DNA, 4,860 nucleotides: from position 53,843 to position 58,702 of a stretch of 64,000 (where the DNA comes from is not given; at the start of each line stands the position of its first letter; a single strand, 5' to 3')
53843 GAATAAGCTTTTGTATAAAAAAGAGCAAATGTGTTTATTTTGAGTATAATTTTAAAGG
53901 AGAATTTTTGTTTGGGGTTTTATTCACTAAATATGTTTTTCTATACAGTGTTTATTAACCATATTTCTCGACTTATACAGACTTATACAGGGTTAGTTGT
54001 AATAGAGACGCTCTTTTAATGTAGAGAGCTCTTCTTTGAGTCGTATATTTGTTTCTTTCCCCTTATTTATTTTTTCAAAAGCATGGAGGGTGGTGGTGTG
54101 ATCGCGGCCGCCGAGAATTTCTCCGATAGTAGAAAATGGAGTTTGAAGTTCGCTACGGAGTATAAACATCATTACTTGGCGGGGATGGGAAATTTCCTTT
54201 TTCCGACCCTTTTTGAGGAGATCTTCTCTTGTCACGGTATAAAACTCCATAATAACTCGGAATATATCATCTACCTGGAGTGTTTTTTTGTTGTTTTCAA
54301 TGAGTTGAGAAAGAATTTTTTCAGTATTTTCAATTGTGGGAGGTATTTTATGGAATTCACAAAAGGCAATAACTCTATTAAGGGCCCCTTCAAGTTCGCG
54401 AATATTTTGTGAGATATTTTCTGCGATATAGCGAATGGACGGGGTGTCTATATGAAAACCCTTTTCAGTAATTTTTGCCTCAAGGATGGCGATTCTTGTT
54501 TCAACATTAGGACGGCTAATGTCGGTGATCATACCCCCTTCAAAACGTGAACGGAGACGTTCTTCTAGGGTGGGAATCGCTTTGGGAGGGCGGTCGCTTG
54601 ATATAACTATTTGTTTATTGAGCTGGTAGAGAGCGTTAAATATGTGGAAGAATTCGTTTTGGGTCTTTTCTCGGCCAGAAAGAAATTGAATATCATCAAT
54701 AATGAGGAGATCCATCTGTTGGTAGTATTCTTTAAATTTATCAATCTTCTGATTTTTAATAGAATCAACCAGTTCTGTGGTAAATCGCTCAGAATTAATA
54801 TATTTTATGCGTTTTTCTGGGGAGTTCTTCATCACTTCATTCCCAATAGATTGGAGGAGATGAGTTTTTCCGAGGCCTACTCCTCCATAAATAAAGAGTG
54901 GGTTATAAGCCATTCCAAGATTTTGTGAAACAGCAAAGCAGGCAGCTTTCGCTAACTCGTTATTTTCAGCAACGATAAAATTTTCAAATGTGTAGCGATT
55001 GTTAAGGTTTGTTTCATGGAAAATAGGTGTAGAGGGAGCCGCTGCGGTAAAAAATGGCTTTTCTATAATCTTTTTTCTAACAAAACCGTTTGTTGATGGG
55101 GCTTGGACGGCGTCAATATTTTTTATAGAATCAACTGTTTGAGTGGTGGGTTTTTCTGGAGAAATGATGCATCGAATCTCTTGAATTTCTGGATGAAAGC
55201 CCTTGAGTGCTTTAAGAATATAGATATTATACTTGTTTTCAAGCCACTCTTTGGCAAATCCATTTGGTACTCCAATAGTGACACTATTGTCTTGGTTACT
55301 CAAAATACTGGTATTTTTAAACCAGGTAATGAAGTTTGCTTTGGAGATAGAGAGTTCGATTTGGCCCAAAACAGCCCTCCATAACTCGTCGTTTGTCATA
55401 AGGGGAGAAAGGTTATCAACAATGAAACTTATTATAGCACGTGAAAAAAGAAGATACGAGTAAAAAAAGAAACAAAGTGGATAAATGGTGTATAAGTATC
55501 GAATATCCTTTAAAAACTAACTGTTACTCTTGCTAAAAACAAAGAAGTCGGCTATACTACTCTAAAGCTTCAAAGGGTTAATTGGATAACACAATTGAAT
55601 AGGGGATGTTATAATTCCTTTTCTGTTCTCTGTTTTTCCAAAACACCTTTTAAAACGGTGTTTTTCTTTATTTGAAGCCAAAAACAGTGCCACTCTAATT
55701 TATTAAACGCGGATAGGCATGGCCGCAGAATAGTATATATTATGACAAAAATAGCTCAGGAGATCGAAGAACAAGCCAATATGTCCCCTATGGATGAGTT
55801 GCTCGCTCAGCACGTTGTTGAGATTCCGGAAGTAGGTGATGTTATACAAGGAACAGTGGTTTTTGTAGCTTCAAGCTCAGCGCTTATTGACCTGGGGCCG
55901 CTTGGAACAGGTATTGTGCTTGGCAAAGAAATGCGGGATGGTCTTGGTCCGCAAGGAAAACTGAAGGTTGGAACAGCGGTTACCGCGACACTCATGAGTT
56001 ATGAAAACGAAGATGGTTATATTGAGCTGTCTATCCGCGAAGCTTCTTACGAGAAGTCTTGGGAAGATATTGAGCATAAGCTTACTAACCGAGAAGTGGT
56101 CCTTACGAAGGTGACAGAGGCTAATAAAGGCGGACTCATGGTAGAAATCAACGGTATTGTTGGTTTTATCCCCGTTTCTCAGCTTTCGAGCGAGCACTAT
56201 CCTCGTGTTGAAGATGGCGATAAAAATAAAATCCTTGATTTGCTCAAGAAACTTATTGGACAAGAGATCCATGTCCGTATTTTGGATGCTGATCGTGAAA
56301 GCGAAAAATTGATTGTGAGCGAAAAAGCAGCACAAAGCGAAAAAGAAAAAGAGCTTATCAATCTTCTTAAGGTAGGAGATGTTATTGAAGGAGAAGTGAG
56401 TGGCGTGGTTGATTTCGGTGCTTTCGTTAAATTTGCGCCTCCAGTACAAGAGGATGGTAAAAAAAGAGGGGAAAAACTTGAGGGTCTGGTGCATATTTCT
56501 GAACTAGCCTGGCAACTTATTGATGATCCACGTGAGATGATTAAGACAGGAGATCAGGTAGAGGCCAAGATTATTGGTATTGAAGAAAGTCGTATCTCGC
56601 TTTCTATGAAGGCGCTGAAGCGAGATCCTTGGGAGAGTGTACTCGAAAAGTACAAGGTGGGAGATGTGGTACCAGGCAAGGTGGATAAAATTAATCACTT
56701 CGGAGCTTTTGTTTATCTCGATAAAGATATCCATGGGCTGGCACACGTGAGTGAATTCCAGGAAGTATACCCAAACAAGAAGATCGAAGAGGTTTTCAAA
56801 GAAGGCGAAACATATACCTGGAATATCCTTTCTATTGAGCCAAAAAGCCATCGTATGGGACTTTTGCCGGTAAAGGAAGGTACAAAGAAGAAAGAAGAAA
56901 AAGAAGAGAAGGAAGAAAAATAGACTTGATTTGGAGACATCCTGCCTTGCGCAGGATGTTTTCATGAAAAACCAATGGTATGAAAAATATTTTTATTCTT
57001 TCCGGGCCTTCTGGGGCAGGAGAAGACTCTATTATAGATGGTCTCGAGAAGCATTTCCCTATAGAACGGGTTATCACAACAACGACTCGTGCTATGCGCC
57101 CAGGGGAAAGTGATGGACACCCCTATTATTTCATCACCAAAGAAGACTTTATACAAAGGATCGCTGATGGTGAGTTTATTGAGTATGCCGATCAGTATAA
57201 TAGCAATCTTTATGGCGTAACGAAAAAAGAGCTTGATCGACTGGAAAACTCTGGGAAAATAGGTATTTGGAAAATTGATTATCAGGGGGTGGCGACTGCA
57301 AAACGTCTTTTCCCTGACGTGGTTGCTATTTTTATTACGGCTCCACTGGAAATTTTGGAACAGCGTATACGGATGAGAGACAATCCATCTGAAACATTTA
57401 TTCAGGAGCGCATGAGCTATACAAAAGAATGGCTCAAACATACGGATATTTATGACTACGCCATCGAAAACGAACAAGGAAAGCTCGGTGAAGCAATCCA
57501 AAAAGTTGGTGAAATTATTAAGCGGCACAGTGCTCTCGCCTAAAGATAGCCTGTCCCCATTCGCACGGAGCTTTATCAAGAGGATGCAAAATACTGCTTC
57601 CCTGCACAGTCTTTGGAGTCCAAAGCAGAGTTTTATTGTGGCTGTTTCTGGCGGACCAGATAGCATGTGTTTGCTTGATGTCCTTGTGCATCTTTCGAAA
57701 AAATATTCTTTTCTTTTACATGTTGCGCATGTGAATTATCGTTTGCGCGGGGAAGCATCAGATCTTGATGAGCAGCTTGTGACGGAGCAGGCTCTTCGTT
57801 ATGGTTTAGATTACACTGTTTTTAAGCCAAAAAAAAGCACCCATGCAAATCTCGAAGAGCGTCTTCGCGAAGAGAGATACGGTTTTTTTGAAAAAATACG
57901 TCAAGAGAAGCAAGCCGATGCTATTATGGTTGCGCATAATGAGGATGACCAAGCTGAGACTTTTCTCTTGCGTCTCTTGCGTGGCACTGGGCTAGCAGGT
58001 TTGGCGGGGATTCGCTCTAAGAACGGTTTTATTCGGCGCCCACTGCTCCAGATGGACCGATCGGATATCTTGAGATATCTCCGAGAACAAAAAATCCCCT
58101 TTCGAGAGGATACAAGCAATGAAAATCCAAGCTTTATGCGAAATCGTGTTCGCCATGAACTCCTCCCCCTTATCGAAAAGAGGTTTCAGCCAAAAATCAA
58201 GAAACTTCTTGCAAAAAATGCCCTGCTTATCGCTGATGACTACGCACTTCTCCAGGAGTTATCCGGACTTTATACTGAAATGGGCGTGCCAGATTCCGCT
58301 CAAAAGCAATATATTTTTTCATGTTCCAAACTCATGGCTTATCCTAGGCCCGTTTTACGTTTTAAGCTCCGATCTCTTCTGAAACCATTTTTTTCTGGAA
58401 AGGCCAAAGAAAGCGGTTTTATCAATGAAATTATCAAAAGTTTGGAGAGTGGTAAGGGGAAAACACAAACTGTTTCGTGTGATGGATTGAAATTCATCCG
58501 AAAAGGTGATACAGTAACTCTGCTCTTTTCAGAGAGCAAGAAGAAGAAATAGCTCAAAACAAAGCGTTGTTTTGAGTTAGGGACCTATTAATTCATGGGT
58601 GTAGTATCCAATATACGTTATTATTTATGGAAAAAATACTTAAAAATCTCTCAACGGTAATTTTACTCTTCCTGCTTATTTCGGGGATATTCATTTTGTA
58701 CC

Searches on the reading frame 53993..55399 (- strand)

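Call 37: search_protein_families(library=pfam, proteins=[window:53993-55399:-], max_evalue=0.001)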
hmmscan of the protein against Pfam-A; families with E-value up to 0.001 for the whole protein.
window:53993-55399:- (468 aa): 9 families
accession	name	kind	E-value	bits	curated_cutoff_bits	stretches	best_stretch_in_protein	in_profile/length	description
PF00308.24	Bac_DnaA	-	2e-69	233.4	23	1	132-293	1-162/162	Bacterial DnaA ATPAse domain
PF08299.17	Bac_DnaA_C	-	1.6e-20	73.4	31.5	1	376-444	1-69/69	Bacterial dnaA protein helix-turn-helix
PF11638.13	DnaA_N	-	2.4e-14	53.3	24.6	1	5-65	2-63/65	DnaA N-terminal domain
PF01695.23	IstB_IS21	-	8.8e-10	38.9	24.1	1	168-270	95-194/238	IstB-like ATP binding protein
PF13173.12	AAA_14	-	5.7e-07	30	27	1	166-252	3-86/129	AAA domain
PF00004.35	AAA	-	4.1e-06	27.7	21.2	1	169-286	2-127/131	ATPase family associated with various cellular activities (AAA)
PF01637.24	ATPase_2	-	1.9e-05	25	33.2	1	165-278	20-125/225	ATPase domain predominantly from Archaea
PF13401.12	AAA_22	-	0.00049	20.9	27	0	168-256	8-110/130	AAA domain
PF00910.28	RNA_helicase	-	0.00081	20.3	21.5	0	169-230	2-63/105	RNA helicase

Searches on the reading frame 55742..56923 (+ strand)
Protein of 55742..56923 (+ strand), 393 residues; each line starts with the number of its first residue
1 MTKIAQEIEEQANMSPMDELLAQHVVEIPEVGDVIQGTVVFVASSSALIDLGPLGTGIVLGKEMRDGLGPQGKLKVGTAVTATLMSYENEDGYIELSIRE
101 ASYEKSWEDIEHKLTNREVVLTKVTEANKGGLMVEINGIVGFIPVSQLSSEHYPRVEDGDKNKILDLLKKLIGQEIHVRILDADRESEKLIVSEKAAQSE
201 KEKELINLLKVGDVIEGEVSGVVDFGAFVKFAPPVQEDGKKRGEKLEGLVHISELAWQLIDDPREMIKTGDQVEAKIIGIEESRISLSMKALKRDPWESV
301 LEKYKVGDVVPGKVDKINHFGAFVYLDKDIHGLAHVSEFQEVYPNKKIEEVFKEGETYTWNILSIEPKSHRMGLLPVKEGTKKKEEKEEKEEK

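Call 37: search_protein_families(library=pfam, proteins=[window:55742-56923:+], max_evalue=0.001)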
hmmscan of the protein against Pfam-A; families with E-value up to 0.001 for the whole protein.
window:55742-56923:+ (393 aa): 4 families
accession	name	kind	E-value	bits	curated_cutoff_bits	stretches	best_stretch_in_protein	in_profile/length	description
PF00575.29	S1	-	4.8e-41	139.4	22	3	303-371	1-68/74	S1 RNA binding domain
PF23459.1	S1_RRP5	-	4e-10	40.6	27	0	32-97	4-71/72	RRP5 S1 domain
PF21710.3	Spt6_S1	-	3.2e-09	37.4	27.5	1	304-368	14-78/91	Spt6, S1/OB domain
PF10447.15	EXOSC1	-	0.00082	20.5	21.2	0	118-219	6-109/112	Exosome component EXOSC1/CSL4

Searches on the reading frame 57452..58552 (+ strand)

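Call 37: search_protein_families(library=pfam, proteins=[window:57452-58552:+], max_evalue=0.001)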
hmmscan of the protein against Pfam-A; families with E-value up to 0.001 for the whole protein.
window:57452-58552:+ (366 aa): 2 families
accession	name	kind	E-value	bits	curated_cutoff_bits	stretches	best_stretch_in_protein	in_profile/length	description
PF01171.26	ATP_bind_3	-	7.8e-52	176.1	27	1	61-236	2-182/182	PP-loop family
PF01507.26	PAPS_reduct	-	0.00093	19.7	22.5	0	62-217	3-156/175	Phosphoadenosine phosphosulfate reductase domain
